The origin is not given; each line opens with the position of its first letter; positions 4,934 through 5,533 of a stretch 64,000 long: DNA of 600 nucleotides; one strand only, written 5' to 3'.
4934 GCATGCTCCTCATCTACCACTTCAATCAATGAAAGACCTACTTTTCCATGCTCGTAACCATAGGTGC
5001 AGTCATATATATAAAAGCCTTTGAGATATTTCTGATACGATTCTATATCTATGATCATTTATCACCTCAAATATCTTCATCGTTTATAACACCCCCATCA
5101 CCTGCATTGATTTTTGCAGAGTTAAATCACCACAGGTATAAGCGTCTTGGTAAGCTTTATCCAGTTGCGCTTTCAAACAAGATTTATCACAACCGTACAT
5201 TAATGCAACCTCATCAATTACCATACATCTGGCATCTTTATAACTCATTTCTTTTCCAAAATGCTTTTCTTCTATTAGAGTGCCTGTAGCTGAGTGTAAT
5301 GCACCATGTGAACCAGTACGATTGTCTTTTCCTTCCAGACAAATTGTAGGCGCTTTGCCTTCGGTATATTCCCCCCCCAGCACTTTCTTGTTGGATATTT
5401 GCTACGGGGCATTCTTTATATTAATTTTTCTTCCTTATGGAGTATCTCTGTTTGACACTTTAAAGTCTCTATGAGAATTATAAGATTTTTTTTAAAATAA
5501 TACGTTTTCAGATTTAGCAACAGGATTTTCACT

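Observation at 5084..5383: Small 99-aa ORF tightly coupled upstream of paralog C, with a G8 homopolymer at its 5' end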

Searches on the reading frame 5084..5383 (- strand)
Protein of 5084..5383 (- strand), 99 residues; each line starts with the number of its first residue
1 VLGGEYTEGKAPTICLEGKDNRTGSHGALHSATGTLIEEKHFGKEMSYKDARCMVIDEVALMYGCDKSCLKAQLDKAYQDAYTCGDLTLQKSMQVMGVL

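Call 9: search_protein_families(proteins=[window:5087-5383:-], library=ncbifam, max_evalue=0.01)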
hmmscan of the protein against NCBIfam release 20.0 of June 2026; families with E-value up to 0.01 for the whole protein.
window:5087-5383:- (99 aa): 0 families

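Call 10: profile_search(protein=window:5084-5383:-)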
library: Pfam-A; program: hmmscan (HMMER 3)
A. the first sequence (99 residues): domains with independent E <= 10: 1; with E <= 0.001: 1
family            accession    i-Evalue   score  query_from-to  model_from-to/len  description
Tox-GHH2          PF15635.11    3.7e-06    27.7       5-76         31-120/122  GHH signature containing HNH/Endo VII superfamily nuclease toxin  2

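Call 12: find_homologous_proteins(query=window:5087-5383:-, max_evalue=0.001)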
Query window:5087-5383:- (99 aa): 13 proteins with E <= 0.001 among 13 candidates.
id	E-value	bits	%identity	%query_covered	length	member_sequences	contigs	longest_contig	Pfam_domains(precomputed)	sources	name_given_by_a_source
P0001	3.6e-60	218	99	100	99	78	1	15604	PF15635.12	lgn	-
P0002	1.5e-59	216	100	98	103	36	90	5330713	PF15635.12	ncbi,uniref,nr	ncbi:HNH/endonuclease VII fold toxin-2 domain-containing protein [Escherichia coli]|uniref:HNH/endon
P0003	1.4e-57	210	100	95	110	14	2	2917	PF15635.12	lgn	-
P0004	4.1e-39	150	79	100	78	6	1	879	-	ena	-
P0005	7.2e-36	140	72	89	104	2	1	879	PF15635.12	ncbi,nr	ncbi:hypothetical protein AC423_004776, partial [Salmonella enterica subsp. enterica]|nr:hypothetica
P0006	6.7e-35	137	67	95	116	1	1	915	PF15635.12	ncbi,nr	ncbi:hypothetical protein AC423_004771, partial [Salmonella enterica subsp. enterica]|nr:hypothetica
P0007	2.0e-33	132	69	86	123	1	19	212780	PF15635.12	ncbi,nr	ncbi:hypothetical protein QEA29_004527 [Salmonella enterica]|nr:hypothetical protein [Salmonella ent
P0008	2.1e-26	110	98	55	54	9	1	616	-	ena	-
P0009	7.4e-26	108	69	75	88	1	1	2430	-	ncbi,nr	ncbi:TPA: hypothetical protein MDG15_005544, partial [Citrobacter freundii]|nr:hypothetical protein 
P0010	1.9e-24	103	93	55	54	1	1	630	-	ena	-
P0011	1.6e-21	94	98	46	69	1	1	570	-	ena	-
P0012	5.8e-15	73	83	46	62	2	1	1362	-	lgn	-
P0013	1.0e-5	43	100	21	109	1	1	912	-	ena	-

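Call 23: find_encoding_contigs(protein=P0007, flank=10000, max_places=4)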
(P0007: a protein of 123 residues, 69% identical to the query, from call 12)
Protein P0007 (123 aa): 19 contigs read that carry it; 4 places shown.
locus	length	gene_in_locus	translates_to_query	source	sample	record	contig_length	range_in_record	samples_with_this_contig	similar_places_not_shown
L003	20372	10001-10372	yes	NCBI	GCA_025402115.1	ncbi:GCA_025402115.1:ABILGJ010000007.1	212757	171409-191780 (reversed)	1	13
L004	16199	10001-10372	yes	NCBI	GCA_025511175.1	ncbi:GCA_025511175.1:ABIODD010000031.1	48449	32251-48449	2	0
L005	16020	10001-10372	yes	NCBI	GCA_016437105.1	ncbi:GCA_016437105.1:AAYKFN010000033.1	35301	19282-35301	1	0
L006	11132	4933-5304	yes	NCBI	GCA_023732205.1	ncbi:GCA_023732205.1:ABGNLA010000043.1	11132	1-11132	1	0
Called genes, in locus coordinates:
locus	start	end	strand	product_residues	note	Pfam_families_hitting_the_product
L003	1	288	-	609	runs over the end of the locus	PF05947:T6SS_TssF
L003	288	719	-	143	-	PF04965:GPW_gp25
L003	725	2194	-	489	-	PF05943:VipB, PF18945:VipB_2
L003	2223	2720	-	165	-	PF05591:T6SS_VipA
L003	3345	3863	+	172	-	PF05638:T6SS_HCP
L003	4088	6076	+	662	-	PF05954:Phage_GPD, PF04717:Phage_base_V, PF20093:DUF6484 (faint), PF22178:Gp5_trimer_C, PF06715:Gp5_C (faint), PF22178:Gp5_trimer_C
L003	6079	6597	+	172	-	PF20093:DUF6484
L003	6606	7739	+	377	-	PF09937:DUF2169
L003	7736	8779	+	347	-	-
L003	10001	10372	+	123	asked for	PF15635:Tox-GHH2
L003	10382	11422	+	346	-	-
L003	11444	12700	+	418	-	PF13646:HEAT_2 (weak)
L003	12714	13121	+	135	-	PF00085:Thioredoxin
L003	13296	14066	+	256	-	PF01471:PG_binding_1, PF01551:Peptidase_M23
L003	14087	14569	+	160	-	-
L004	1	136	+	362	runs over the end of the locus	PF13665:Tox-PAAR-like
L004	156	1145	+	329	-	PF11876:TsiV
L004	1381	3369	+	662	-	PF05954:Phage_GPD, PF04717:Phage_base_V, PF20093:DUF6484 (faint), PF22178:Gp5_trimer_C, PF06715:Gp5_C (faint), PF22178:Gp5_trimer_C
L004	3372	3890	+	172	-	PF20093:DUF6484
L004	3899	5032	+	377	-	PF09937:DUF2169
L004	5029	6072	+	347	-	-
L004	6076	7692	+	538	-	PF13665:Tox-PAAR-like, PF15635:Tox-GHH2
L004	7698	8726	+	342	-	-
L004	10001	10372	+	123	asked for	PF15635:Tox-GHH2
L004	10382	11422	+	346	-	-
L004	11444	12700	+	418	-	PF13646:HEAT_2 (weak)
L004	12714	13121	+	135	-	PF00085:Thioredoxin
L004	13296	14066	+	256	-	PF01471:PG_binding_1, PF01551:Peptidase_M23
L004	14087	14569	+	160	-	-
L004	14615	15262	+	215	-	-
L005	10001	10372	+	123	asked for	PF15635:Tox-GHH2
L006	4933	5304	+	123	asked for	PF15635:Tox-GHH2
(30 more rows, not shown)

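Call 30: search_protein_representatives(protein=P0003)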
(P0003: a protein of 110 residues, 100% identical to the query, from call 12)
Query: 110 residues. Proteins with E-value up to 0.001 (for the whole library): 138; up to 1e-10: 29; up to 1e-30: 1. The best 138 are listed.
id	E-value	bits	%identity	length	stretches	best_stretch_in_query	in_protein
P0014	4.7e-43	161.9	72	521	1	1-100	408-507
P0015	3.6e-26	107.6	53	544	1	1-95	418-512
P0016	1.1e-25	106.0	54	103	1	1-95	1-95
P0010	7.1e-24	100.2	91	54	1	55-107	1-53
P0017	9.5e-24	99.8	52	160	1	1-94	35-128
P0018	3.5e-22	94.7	54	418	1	1-87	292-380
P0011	7.1e-22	93.7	96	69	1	26-72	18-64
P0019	4.5e-21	91.1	49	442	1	3-103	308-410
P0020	4.5e-20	87.9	51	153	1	2-94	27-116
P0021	1.5e-18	83.0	47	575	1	1-100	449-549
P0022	3.8e-18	81.7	44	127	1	3-100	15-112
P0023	4.1e-18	81.6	48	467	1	6-95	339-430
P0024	4.3e-17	78.3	47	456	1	8-97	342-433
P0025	8.9e-17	77.3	44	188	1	5-97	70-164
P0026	2.0e-16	76.1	47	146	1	3-95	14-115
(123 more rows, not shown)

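Call 35: list_cluster_members(proteins=[window:5087-5383:-, P0002, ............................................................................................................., P0003])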
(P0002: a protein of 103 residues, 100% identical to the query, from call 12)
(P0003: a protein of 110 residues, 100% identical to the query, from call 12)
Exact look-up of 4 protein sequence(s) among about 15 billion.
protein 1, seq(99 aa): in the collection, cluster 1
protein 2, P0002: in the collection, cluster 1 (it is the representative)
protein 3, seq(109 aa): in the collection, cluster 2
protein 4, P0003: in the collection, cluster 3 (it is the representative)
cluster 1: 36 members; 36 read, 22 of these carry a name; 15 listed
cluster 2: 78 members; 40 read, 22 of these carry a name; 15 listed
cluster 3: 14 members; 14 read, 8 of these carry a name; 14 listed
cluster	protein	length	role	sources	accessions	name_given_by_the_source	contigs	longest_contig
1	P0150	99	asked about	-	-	HNH/endonuclease VII fold toxin-2 domain-containing protein [Escherichia coli] | HNH/endonuclease VII fold toxin-2 domain-containing protein n=6 Tax=Bacteria TaxID=2 ... | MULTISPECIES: HNH/endonuclease VII fold toxin-2 domain-containing protein [Escherichia]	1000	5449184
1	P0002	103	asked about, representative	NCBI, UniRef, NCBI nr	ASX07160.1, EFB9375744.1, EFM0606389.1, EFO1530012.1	HNH/endonuclease VII fold toxin-2 domain-containing protein [Escherichia coli] | HNH/endonuclease VII fold toxin-2 domain-containing protein n=1 Tax=Escherichia coli ...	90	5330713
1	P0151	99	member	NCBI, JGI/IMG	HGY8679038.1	TPA: HNH/endonuclease VII fold toxin-2 domain-containing protein, partial [Escherichia ... | hypothetical protein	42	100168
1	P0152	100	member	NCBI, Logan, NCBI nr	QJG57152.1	hypothetical protein HHJ47_03440 [Escherichia coli]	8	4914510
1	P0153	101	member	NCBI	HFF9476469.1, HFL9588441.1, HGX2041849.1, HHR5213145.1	TPA: HNH/endonuclease VII fold toxin-2 domain-containing protein, partial [Escherichia ...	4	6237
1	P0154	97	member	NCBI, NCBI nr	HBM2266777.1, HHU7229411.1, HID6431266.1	TPA: HNH/endonuclease VII fold toxin-2 domain-containing protein, partial [Escherichia ... | hypothetical protein [Escherichia coli]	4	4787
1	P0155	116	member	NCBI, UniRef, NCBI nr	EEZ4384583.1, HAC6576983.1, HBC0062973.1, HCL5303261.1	TPA_asm: hypothetical protein G0B27_22935 [Salmonella enterica subsp. indica] | Tox-GHH2 domain-containing protein n=2 Tax=Salmonella enterica TaxID=28901 ... | hypothetical protein [Escherichia coli]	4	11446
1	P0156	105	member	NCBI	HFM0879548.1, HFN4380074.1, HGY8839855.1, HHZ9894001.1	TPA: HNH/endonuclease VII fold toxin-2 domain-containing protein, partial [Escherichia ...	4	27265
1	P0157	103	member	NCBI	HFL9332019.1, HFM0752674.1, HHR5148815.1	TPA: HNH/endonuclease VII fold toxin-2 domain-containing protein, partial [Escherichia ...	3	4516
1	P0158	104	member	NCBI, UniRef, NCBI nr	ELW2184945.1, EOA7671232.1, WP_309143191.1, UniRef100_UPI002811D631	hypothetical protein QMU18_004606 [Escherichia coli] | HNH/endonuclease VII fold toxin-2 domain-containing protein n=1 Tax=Escherichia coli ... | HNH/endonuclease VII fold toxin-2 domain-containing protein [Escherichia coli]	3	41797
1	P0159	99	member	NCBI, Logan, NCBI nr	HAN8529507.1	TPA: hypothetical protein IGA54_004585 [Escherichia coli] | hypothetical protein [Escherichia coli]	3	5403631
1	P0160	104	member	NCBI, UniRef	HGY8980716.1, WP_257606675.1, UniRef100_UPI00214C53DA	TPA: HNH/endonuclease VII fold toxin-2 domain-containing protein, partial [Escherichia ... | HNH/endonuclease VII fold toxin-2 domain-containing protein n=1 Tax=Escherichia coli ...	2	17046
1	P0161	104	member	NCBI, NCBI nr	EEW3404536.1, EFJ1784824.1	hypothetical protein HIJ26_001556 [Escherichia coli] | hypothetical protein [Escherichia coli]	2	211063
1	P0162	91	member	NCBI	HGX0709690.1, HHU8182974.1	TPA: hypothetical protein ACNR11_005143, partial [Escherichia coli]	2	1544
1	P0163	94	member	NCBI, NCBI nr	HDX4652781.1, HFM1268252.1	TPA: hypothetical protein ROH30_005054, partial [Escherichia coli] | hypothetical protein [Escherichia coli]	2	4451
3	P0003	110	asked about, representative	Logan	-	-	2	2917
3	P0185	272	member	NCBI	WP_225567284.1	HNH/endonuclease VII fold toxin-2 domain-containing protein, partial [Escherichia ...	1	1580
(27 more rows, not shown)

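Call 47: search_solved_structures(query=L004:8780-10369:+, max_evalue=1)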
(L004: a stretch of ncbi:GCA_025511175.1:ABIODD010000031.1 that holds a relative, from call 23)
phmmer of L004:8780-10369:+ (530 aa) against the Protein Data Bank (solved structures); distinct sequences matched with E-value up to 1: 4.
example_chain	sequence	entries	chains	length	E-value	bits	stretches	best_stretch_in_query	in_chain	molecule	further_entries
6d6y_A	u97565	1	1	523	0.46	12.4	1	261-317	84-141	AprA Methyltransferase 2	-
7unh_A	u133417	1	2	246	0.76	11.6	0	256-315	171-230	SP2 designed chlorophyll dimer protein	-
7uni_A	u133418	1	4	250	0.79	11.6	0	256-315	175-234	SP2-ZnPPaM designed chlorophyll dimer protein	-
5j0j_A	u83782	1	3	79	0.86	11.5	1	275-332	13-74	designed protein 2L6HC3_6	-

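Call 50: profile_search(protein=L004:8780-10369:+)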
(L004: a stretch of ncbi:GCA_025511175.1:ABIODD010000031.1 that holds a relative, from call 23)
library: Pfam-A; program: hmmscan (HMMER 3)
A. the first sequence (530 residues): domains with independent E <= 10: 8; with E <= 0.001: 2
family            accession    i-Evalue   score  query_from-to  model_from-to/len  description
Tox-PAAR-like     PF13665.11    1.1e-25    90.3      24-132         4-106/108  Toxin PAAR-like domain
Tox-GHH2          PF15635.11    1.2e-07    32.5     414-470        24-91/122  GHH signature containing HNH/Endo VII superfamily nuclease toxin  2
PCRF              PF03462.23       0.18    12.0     266-357        14-101/194  PCRF domain
DUF7376           PF24091.1        0.25    11.5     266-304        89-127/219  Family of unknown function (DUF7376)
FapA              PF03961.19       0.64    10.0     271-323       153-205/272  Flagellar Assembly Protein A beta solenoid domain
Diphtheria_T      PF02764.19       0.71    10.5     268-334        12-79/166  Diphtheria toxin, T domain
Snapin_Pallidin   PF14712.11        3.8     8.5     278-312        35-69/89  Snapin/Pallidin
5_3_exonuc        PF01367.25        8.5     7.4     200-238        28-66/97  5'-3' exonuclease, C-terminal SAM fold

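Call 73: find_encoding_contigs(protein=P0185, flank=2000, max_places=2)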
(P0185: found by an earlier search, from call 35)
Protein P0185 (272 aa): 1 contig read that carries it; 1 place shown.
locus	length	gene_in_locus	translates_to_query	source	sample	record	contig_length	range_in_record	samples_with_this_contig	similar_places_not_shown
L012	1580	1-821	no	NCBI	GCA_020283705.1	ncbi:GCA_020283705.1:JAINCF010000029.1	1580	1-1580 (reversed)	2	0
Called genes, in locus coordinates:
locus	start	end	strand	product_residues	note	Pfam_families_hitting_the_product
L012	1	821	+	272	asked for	PF15635:Tox-GHH2 (weak)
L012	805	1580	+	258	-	?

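Call 74: find_encoding_contigs(protein=P0014, flank=6000, max_places=3)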
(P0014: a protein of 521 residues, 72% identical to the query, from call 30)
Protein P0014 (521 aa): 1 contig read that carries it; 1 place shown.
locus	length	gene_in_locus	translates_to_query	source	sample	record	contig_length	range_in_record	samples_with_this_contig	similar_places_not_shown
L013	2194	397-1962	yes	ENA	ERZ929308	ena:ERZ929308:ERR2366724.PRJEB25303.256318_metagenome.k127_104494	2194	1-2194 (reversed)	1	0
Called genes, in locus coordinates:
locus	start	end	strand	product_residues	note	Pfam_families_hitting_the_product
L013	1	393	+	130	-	?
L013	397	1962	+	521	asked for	PF13665:Tox-PAAR-like, PF15635:Tox-GHH2 (weak)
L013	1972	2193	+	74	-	?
